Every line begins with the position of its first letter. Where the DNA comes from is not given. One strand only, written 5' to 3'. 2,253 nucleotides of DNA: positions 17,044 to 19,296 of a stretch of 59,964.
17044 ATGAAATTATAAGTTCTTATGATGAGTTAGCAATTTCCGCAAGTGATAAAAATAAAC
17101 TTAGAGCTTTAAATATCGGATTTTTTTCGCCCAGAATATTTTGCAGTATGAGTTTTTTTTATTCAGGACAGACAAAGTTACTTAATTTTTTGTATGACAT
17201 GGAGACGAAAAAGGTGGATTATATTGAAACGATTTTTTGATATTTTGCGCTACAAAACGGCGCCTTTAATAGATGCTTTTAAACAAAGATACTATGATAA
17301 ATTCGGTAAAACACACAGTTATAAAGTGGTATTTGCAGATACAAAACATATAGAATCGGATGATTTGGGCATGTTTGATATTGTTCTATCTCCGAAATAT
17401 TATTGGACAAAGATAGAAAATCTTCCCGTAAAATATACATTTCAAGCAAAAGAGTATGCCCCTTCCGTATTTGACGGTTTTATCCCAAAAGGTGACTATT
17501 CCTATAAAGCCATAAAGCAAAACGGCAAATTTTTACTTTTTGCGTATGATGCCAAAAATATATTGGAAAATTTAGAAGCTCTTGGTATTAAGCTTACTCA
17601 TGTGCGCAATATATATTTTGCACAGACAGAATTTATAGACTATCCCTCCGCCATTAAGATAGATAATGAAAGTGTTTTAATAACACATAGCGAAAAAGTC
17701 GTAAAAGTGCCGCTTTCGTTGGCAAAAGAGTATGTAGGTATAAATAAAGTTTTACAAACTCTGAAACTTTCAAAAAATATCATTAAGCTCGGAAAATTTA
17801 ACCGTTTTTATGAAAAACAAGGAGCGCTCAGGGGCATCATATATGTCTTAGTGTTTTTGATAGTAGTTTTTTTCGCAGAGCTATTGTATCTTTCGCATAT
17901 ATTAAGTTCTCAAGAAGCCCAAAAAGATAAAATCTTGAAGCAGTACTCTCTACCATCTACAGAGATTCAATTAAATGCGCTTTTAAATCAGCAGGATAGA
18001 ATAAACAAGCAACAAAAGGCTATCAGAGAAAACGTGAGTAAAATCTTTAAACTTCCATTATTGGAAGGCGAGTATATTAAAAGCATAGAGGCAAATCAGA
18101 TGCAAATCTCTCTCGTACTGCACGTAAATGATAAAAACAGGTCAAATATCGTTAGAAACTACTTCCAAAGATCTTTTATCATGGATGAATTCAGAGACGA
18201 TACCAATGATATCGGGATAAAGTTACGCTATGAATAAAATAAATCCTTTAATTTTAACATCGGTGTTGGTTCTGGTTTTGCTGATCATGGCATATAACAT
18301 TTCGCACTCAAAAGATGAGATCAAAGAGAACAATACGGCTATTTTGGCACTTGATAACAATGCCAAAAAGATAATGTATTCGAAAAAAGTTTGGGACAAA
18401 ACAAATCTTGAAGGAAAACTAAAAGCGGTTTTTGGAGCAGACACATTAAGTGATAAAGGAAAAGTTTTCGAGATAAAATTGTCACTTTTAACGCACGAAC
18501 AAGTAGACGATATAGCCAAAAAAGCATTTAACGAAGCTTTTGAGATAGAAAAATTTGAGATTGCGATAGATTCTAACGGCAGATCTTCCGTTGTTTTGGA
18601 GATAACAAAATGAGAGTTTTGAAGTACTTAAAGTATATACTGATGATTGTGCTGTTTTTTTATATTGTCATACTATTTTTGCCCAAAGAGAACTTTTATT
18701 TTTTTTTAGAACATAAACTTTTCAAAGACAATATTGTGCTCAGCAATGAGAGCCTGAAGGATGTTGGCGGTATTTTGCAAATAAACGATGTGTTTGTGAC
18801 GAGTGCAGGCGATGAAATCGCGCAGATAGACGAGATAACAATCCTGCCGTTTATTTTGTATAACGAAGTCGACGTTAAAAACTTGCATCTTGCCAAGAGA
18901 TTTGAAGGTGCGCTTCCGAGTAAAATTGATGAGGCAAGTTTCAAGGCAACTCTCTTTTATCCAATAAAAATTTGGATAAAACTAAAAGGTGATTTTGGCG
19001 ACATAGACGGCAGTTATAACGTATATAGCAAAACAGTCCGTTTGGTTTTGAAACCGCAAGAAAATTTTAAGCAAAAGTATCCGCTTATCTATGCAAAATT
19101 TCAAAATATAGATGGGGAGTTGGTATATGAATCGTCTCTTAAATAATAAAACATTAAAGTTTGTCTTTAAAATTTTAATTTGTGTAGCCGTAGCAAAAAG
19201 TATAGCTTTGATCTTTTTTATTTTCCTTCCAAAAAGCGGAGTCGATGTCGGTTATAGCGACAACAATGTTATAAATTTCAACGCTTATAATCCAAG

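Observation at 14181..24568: Complete, permuted 12-gene type II secretion-like operon in a Campylobacter-type genome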

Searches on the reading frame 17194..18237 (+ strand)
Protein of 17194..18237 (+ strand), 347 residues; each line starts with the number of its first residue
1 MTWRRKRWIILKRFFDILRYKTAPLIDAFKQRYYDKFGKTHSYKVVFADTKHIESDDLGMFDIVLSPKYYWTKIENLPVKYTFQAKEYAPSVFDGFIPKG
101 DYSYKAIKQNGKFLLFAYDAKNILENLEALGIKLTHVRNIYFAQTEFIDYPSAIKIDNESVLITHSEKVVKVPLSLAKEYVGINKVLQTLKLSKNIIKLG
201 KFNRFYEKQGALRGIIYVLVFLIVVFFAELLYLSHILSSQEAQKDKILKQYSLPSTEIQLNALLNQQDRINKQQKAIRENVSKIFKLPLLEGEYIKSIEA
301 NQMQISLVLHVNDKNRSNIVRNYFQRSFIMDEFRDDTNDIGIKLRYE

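Call 3: search_protein_families(library=pfam, proteins=[window:17194-18237:+], max_evalue=1)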
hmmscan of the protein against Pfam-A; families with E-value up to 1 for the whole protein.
window:17194-18237:+ (347 aa): 2 families
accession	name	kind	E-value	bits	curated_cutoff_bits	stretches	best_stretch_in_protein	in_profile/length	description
PF14584.11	DUF4446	-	0.048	14.1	27.4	1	215-285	2-72/150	Protein of unknown function (DUF4446)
PF12911.12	OppC_N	-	0.053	13.8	23.9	1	203-232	8-39/53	N-terminal TM domain of oligopeptide transport permease C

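Call 4: search_protein_families(library=ncbifam, proteins=[window:17194-18237:+], max_evalue=1)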
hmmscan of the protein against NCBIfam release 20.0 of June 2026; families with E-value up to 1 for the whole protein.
window:17194-18237:+ (347 aa): 1 family
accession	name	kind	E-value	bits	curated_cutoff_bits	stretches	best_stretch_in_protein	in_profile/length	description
NF006543.0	PRK09039.1-2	equivalog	0.011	15.5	305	1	211-269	23-81/350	peptidoglycan -binding protein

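Call 22: search_solved_structures(query=A4, max_evalue=10)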
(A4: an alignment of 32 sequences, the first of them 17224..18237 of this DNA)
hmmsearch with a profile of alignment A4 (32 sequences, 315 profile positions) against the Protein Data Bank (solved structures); distinct sequences matched with E-value up to 10: 4.
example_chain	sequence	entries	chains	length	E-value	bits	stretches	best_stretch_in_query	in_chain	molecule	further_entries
4kht_A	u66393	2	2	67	0.31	13.2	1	231-280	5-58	Gp41 helix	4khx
3cve_A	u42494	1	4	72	0.69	12.1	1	228-271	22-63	Homer protein homolog 1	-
6mg3_A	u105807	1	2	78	6.2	8.9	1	239-298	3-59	CCAAT/enhancer-binding protein beta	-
2e42_A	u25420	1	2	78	8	8.6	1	233-298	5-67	CCAAT/enhancer-binding protein beta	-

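Call 24: search_protein_families(library=pfam, alignment_id=A4, max_evalue=0.1)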
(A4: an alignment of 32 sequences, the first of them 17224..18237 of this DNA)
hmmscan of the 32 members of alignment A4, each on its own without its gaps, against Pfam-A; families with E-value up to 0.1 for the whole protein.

A. member 1, window:17224-18237:+ (337 aa): 2 families
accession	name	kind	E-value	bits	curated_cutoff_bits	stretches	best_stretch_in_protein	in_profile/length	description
PF14584.11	DUF4446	-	0.044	14.2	27.4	1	205-275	2-72/150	Protein of unknown function (DUF4446)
PF12911.12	OppC_N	-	0.055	13.8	23.9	0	193-222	8-39/53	N-terminal TM domain of oligopeptide transport permease C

B. families by the number of members that match (of 32 scanned): 21 families
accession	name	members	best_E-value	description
PF23396.1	DUF7103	2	0.033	Family of unknown function (DUF7103)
PF14584.11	DUF4446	2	0.044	Protein of unknown function (DUF4446)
PF12911.12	OppC_N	2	0.055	N-terminal TM domain of oligopeptide transport permease C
PF14850.11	Pro_dh-DNA_bdg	1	0.0018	DNA-binding domain of Proline dehydrogenase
PF08270.16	PRD_Mga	1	0.0023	M protein trans-acting positive regulator (MGA) PRD domain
PF24494.1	DUF7587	1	0.0032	Domain of unknown function (DUF7587)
PF16765.10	Pim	1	0.0049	Pesticin immunity protein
PF24236.1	Tea_helical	1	0.0071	Telomere ends associated alpha-helical domain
PF11173.13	DUF2960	1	0.022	Protein of unknown function (DUF2960)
PF16800.11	Endopep_inhib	1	0.029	IseA DL-endopeptidase inhibitor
PF13455.12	MUG113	1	0.03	Meiotically up-regulated gene 113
PF02965.22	Met_synt_B12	1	0.035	Vitamin B12 dependent methionine synthase, activation domain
PF14440.12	XOO_2897-deam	1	0.043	Xanthomonas XOO_2897-like deaminase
PF01419.22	Jacalin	1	0.055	Jacalin-like lectin domain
PF10281.14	Ish1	1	0.065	Putative nuclear envelope organisation protein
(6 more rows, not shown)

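Call 34: find_homologous_proteins(query=window:17224-18237:+, max_evalue=0.001)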
Query window:17224-18237:+ (337 aa): 22 proteins with E <= 0.001 among 1305 candidates.
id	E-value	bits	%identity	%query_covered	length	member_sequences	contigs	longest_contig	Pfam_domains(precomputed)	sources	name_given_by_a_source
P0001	5.6e-215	731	100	100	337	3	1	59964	-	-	-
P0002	5.8e-162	557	75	100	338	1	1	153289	-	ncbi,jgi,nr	ncbi:MAG: hypothetical protein LBI78_03710 [Campylobacteraceae bacterium]|jgi:hypothetical protein|n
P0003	6.7e-162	556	75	100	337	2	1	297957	-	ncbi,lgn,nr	ncbi:MAG: hypothetical protein LBJ88_01940 [Campylobacteraceae bacterium]|nr:hypothetical protein [C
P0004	4.9e-151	521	72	100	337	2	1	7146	-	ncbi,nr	ncbi:MAG: hypothetical protein LBS39_04035 [Campylobacteraceae bacterium]|nr:hypothetical protein [C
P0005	1.4e-147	509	68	100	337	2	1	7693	-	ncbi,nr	ncbi:MAG: hypothetical protein LBT96_04650 [Campylobacteraceae bacterium]|nr:hypothetical protein [C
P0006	2.9e-143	495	66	100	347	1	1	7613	-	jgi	jgi:uncharacterized protein (UPF0335 family)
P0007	7.8e-143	494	67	100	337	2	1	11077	-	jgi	jgi:hypothetical protein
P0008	4.2e-137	475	66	100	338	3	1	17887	-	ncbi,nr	ncbi:MAG: hypothetical protein LBG21_03470 [Campylobacteraceae bacterium]|nr:hypothetical protein [C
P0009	6.5e-137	474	65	100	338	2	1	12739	-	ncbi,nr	ncbi:MAG: hypothetical protein LBD84_07215 [Campylobacteraceae bacterium]|nr:hypothetical protein [C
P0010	2.2e-134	466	65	96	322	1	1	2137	-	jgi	jgi:hypothetical protein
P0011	5.5e-134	465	64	96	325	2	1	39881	-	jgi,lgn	jgi:hypothetical protein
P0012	1.7e-125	437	61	100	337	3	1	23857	-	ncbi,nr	ncbi:MAG: hypothetical protein LBP54_06650 [Campylobacteraceae bacterium]|nr:hypothetical protein [C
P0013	5.3e-123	429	63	94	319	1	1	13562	-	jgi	jgi:hypothetical protein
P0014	1.6e-122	427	60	100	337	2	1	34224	-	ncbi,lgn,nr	ncbi:MAG: hypothetical protein LBB59_04015 [Campylobacteraceae bacterium]|nr:hypothetical protein [C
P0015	5.2e-118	412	59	97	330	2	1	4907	-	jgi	jgi:hypothetical protein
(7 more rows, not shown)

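Call 48: predict_structure(alignment_id=A5)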
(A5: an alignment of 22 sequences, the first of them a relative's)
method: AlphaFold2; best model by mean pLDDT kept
length: 337 residues; sequences in the alignment: 22
mean_pLDDT: 75.6   pTM: 0.47
mean pLDDT of the five models: 75.6, 72.2, 70.5, 70.0, 70.0
residues with pLDDT >= 90: 27; 70-90: 207; 50-70: 85; < 50: 18
segments of 3 or more residues with pLDDT < 50: 28-30, 191-198, 242-245
pLDDT, mean of each block of 10 residues (from residue 1): 64 73 55 78 72 90 75 53 68 79 84 87 84 90 90 89 88 87 80 46 74 87 80 65 50 68 64 66 78 81 82 81 85 78
secondary structure, 60 per line:
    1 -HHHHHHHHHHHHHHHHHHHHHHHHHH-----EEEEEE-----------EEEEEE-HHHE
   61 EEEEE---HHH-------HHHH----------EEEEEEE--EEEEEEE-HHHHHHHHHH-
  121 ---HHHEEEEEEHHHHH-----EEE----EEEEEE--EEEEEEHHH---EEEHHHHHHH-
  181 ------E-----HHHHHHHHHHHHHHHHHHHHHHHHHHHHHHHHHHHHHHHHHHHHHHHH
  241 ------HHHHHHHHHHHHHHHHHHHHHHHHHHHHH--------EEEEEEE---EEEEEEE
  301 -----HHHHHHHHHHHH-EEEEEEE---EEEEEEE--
elements in order: H2-27 E33-38 E50-55 E60-65 H79-82 E93-99 E102-108 H110-119 E127-132 H133-137 E143-145 E150-155 E158-163 E170-172 H173-179 H193-240 H247-275 E284-290 E294-300 H306-317 E319-325 E329-335
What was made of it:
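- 17224..18237 (+): gspL, bitopic assembly-platform protein (337 aa, revised TTG start). Cytoplasmic actin-like domain, membrane segment 205-223, small periplasmic alpha/beta domain. AlphaFold model pLDDT 75.6 (call 48).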

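Call 52: fold_search(model_id=the predicted structure, library=pdb)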
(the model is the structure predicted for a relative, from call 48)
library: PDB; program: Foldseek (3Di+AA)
matches with E <= 10: 783; with E <= 0.001: 3
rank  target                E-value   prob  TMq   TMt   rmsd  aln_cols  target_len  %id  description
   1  1yf5                  1.7e-05  1.00  0.28  0.37   5.4       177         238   14  Cyto-Epsl: The Cytoplasmic Domain Of Epsl, An Inner Membrane Component Of The Type II Secretion System Of Vibrio Cholera (released 2005-05-03)
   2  4pht_X                2.6e-05  1.00  0.28  0.39   5.5       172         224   13  ATPase GspE in complex with the cytoplasmic domain of GspL from the Vibrio vulnificus type II Secretion system (released 2014-11-26)
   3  4pht_Y                5.3e-05  1.00  0.27  0.38   5.4       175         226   13  ATPase GspE in complex with the cytoplasmic domain of GspL from the Vibrio vulnificus type II Secretion system (released 2014-11-26)
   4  5eox_B                2.8e-03  0.87  0.21  0.20  32.9       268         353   12  Pseudomonas aeruginosa PilM bound to ADP (released 2016-04-27)
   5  3wt0_D                1.5e-02  0.80  0.20  0.18   7.3       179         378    9  Crystal Structure Analysis of Cell Division Protein (released 2015-04-29)
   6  3wt0_C                1.7e-02  0.77  0.20  0.18   7.3       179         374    9  Crystal Structure Analysis of Cell Division Protein (released 2015-04-29)
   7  3wqu_D                3.9e-02  0.47  0.18  0.17   7.6       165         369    7  Staphylococcus aureus FtsA complexed with ATP (released 2014-10-08)
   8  5iqi_C                4.4e-02  0.89  0.12  0.13  12.0        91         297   10  Aminoglycoside Phosphotransferase (2'')-Ia (CTD of AAC(6')-Ie/APH(2'')-Ia) Y237F mutant in complex with GMPPNP and Mag (released 2016-05-25)
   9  6cgg_A                4.4e-02  0.87  0.12  0.13  12.1        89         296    9  Aminoglycoside Phosphotransferase (2'')-Ia in complex with GMPPNP, Magnesium, and Arbekacin (released 2018-04-11)
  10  5iqc_C                5.0e-02  0.85  0.12  0.13  11.9        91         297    9  Aminoglycoside Phosphotransferase (2'')-Ia (CTD of AAC(6')-Ie/APH(2'')-Ia) in complex with GMPPNP, Magnesium, and Gent (released 2016-05-25)
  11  5iqi_B                5.0e-02  0.82  0.11  0.13  12.2        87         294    9  Aminoglycoside Phosphotransferase (2'')-Ia (CTD of AAC(6')-Ie/APH(2'')-Ia) Y237F mutant in complex with GMPPNP and Mag (released 2016-05-25)
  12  6ch4_B                5.3e-02  0.87  0.12  0.13  12.0        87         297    8  Aminoglycoside Phosphotransferase (2'')-Ia S376N mutant in complex with GMPPNP and Magnesium (released 2018-04-11)
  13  6c5u_A                5.3e-02  0.75  0.11  0.12  12.4        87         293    9  Aminoglycoside Phosphotransferase (2'')-Ia in complex with GMPPNP, Magnesium, and Ribostamycin, Alternate form (released 2018-04-11)
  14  7mwr_B                5.6e-02  1.00  0.15  0.20   1.8        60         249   10  Structure of De Novo designed beta sheet heterodimer LHD101A53/B4 (released 2022-01-19)
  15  5iqe_A                5.6e-02  0.84  0.12  0.13  12.1        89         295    9  Aminoglycoside Phosphotransferase (2'')-Ia (CTD of AAC(6')-Ie/APH(2'')-Ia) in complex with GMPPNP, Magnesium, and Neom (released 2016-05-25)
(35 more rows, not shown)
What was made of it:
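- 17224..18237 (+): Weak C-terminal hits to PulL/PulM C-terminal domains (call 52).
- Closest known: T4aP alignment subcomplex pilMNOPQ and the MSH pilus operon mshIJKL-MN-E-G. Same: PilM is the fourth-best fold hit for ORF5 (call 52).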

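Call 70: search_protein_families(library=ncbifam, alignment_id=A4, max_evalue=0.1)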
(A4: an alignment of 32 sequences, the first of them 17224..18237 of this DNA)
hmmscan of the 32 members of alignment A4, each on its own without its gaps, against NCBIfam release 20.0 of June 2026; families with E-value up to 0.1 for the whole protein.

A. member 1, window:17224-18237:+ (337 aa): 1 family
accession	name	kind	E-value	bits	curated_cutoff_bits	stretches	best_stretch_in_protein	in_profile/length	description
NF006543.0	PRK09039.1-2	equivalog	0.011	15.6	305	1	201-259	23-81/350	peptidoglycan -binding protein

B. families by the number of members that match (of 32 scanned): 13 families
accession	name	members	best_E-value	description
NF007235.0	PRK09664.1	1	0.00038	low affinity tryptophan permease TnaB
NF000995.0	PRK00104.1-4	1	0.0054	segregation/condensation protein A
NF007583.0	PRK10218.1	1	0.0067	ribosome-dependent GTPase TypA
NF006543.0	PRK09039.1-2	1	0.011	peptidoglycan -binding protein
TIGR02830.1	spore_III_AG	1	0.013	stage III sporulation protein AG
NF050023.1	7alphHDSH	1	0.02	7alpha-hydroxysteroid dehydrogenase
NF047662.1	LEPBI_I2678_fam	1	0.021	LEPBI_I2678 family protein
NF033092.0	HK_WalK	1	0.047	cell wall metabolism sensor histidine kinase WalK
NF005855.0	PRK07777.1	1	0.048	pyridoxal phosphate-dependent aminotransferase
NF004749.0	PRK06080.1-1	1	0.06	1,4-dihydroxy-2-naphthoate polyprenyltransferase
TIGR00273.1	TIGR00273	1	0.082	LutB/LldF family L-lactate oxidation iron-sulfur protein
NF007428.1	PRK09973.1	1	0.093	lipoprotein YqhH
TIGR03495.1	phage_LysB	1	0.096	Rz-like lysis system protein LysB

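Call 81: find_encoding_contigs(protein=P0001, flank=2000, max_places=3)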
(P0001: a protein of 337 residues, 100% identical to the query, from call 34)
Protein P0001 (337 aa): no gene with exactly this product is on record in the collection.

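Call 102: search_protein_representatives(alignment_id=A5)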
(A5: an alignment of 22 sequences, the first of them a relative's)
Query: 22 sequences, 337 profile positions. Proteins with E-value up to 0.001 (for the whole library): 519; up to 1e-10: 437; up to 1e-30: 206. The best 150 are listed.
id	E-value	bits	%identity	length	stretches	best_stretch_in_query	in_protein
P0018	9.1e-150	515.0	-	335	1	1-337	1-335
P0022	8.8e-137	472.3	-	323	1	21-337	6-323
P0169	5.3e-107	374.4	-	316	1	24-337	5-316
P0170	3.4e-80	286.2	-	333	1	20-337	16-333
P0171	5.3e-79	282.3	-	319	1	27-334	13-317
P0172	3.3e-78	279.7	-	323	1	19-337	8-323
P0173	7.9e-74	265.3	-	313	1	28-337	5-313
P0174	1.2e-72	261.4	-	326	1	21-337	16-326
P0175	5.7e-70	252.6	-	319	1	30-337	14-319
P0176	4.6e-66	239.8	-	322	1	37-322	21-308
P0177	2.0e-65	237.7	-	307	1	32-315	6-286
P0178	4.2e-65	236.6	-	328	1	30-324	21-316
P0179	2.6e-64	234.0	-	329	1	16-324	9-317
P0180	1.6e-61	224.9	-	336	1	21-326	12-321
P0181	2.9e-59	217.4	-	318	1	33-322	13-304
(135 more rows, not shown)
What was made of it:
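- The GspL-like family has 519 representative clusters at 50% identity with E<=1e-3 (call 102).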

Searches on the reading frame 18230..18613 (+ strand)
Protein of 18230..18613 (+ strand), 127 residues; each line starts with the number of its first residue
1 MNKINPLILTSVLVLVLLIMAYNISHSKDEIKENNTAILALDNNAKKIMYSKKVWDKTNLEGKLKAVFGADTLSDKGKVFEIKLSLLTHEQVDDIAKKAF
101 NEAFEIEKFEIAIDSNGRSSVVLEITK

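Call 3: search_protein_families(library=pfam, proteins=[window:18230-18613:+], max_evalue=1)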
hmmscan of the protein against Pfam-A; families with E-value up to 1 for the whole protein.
window:18230-18613:+ (127 aa): 3 families
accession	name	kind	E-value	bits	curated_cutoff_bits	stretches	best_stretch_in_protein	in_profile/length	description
PF07116.16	DUF1372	-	0.04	14.6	25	1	4-65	8-67/98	Protein of unknown function (DUF1372)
PF12698.13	ABC2_membrane_3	-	0.057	12.9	31.6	1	7-71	4-50/347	ABC-2 family transporter protein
PF04584.19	Pox_A28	-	0.11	13.2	27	1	7-56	9-60/140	Poxvirus A28 family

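Call 4: search_protein_families(library=ncbifam, proteins=[window:18230-18613:+], max_evalue=1)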
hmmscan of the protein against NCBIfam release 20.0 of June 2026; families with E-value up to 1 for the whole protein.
window:18230-18613:+ (127 aa): 2 families
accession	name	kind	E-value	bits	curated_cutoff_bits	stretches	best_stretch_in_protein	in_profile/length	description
NF000389.2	blaPER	exception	0.011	14.9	650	1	1-108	1-100/308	PER family extended-spectrum class A beta-lactamase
NF053579.1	LolA3_fam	equivalog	0.063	12.8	83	1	28-85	82-142/232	LolA3 family protein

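Call 55: search_protein_families(library=pfam, alignment_id=A2, max_evalue=0.1)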
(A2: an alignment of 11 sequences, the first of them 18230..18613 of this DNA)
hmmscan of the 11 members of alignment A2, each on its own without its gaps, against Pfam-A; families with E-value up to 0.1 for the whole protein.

A. member 1, window:18230-18613:+ (127 aa): 2 families
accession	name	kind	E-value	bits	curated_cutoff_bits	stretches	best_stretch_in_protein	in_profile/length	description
PF07116.16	DUF1372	-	0.04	14.6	25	1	4-65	8-67/98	Protein of unknown function (DUF1372)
PF12698.13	ABC2_membrane_3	-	0.057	12.9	31.6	1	7-71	4-50/347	ABC-2 family transporter protein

B. families by the number of members that match (of 11 scanned): 15 families
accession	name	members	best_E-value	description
PF25007.1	DYH2-5-8_CC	1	0.01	Dynein axonemal heavy chain 2/5/8 coiled-coil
PF15556.11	Zwint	1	0.01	ZW10 interactor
PF10066.14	DUF2304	1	0.016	Uncharacterized conserved protein (DUF2304)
PF09710.15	Trep_dent_lipo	1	0.024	Treponema clustered lipoprotein (Trep_dent_lipo)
PF06574.18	FAD_syn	1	0.025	FAD synthetase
PF03673.18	UPF0128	1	0.026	Uncharacterised protein family (UPF0128)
PF18995.5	PRT6_C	1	0.034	Proteolysis_6 C-terminal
PF09936.14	Methyltrn_RNA_4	1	0.037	SAM-dependent RNA methyltransferase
PF01710.22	HTH_Tnp_IS630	1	0.038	Transposase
PF07116.16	DUF1372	1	0.04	Protein of unknown function (DUF1372)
PF04977.20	DivIC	1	0.05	Septum formation initiator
PF12698.13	ABC2_membrane_3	1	0.057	ABC-2 family transporter protein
PF19579.4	FtsL_2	1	0.057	Bacteriodetes cell division protein (FtsL-like)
PF23828.1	DUF7198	1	0.095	Family of unknown function (DUF7198)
PF22863.1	TraI_middle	1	0.097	TraI-like middle domain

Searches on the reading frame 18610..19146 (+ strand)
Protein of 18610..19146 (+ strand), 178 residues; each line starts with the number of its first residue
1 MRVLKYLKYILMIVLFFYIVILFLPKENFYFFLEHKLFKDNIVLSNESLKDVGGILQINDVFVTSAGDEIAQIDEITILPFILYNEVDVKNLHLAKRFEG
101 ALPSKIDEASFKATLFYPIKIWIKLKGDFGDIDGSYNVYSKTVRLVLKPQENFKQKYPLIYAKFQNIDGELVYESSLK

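Call 3: search_protein_families(library=pfam, proteins=[window:18610-19146:+], max_evalue=1)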
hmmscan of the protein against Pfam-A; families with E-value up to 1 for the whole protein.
window:18610-19146:+ (178 aa): 0 families

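Call 4: search_protein_families(library=ncbifam, proteins=[window:18610-19146:+], max_evalue=1)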
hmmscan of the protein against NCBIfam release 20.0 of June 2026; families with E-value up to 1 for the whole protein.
window:18610-19146:+ (178 aa): 1 family
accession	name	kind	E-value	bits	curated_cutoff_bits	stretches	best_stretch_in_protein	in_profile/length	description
NF009727.0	PRK13254.1-1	equivalog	0.098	12.4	126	1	3-63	9-68/144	cytochrome c maturation protein CcmE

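Call 54: search_protein_families(library=pfam, alignment_id=A3, max_evalue=0.1)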
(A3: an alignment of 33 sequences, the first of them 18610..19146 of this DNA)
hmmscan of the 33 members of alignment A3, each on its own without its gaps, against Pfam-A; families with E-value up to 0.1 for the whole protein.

A. member 1, window:18610-19146:+ (178 aa): 0 families

B. families by the number of members that match (of 33 scanned): 11 families
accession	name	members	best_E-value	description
PF03622.19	IBV_3B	1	0.0041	IBV 3B protein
PF17346.7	DUF5376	1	0.013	Family of unknown function (DUF5376)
PF06198.16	DUF999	1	0.022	Protein of unknown function (DUF999)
PF06837.17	Fijivirus_P9-2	1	0.022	Fijivirus P9-2 protein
PF17998.7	AgI_II_C2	1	0.031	Cell surface antigen I/II C2 terminal domain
PF25634.1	PFV_capsid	1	0.034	Pyrobaculum filamentous virus capsid protein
PF21476.4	PF0610-like_N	1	0.045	PF0610-like, N-terminal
PF22661.2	CO4A-B_CUB_C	1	0.049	Complement C4A/B CUB C-terminal domain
PF23669.1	WH_MCM2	1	0.05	DNA replication licensing factor MCM2-like, winged-helix domain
PF06449.16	YMF19_C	1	0.051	ATP synthase YMF19, C-terminal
PF07766.19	LETM1_RBD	1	0.084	LETM1-like, RBD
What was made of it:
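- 18610..19146 (+): gspN-like bitopic protein (178 aa; membrane segment 6-24; conserved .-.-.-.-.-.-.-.). No Pfam hit (call 54).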

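Call 69: search_protein_families(library=ncbifam, alignment_id=A3, max_evalue=0.1)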
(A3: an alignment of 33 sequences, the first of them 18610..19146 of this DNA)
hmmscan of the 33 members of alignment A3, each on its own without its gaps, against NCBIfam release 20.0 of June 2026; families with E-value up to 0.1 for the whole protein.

A. member 1, window:18610-19146:+ (178 aa): 1 family
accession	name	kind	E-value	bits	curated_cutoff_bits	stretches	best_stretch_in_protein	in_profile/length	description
NF009727.0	PRK13254.1-1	equivalog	0.098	12.4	126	0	3-63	9-68/144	cytochrome c maturation protein CcmE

B. families by the number of members that match (of 33 scanned): 7 families
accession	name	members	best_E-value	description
TIGR04411.1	T2SS_GspN_Lepto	3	0.019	type II secretion system protein GspN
NF003092.0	PRK04017.1-3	1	0.0032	hypothetical protein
TIGR02886.1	spore_II_AA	1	0.0095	anti-sigma F factor antagonist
TIGR00219.1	mreC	1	0.015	rod shape-determining protein MreC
NF008401.0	PRK11200.1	1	0.017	GrxA family glutaredoxin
TIGR02183.1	GRXA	1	0.04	GrxA family glutaredoxin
NF009727.0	PRK13254.1-1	1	0.098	cytochrome c maturation protein CcmE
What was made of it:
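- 18610..19146 (+): 3 of 33 orthologues weakly hit TIGR04411 T2SS_GspN_Lepto, best E=0.019 (call 69).
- Closest known: Non-canonical T2SS lineages modelled by NCBIfam. Same: The only repeated hit for the ORF7 family is the Leptospira-type GspN model TIGR04411 (call 69).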
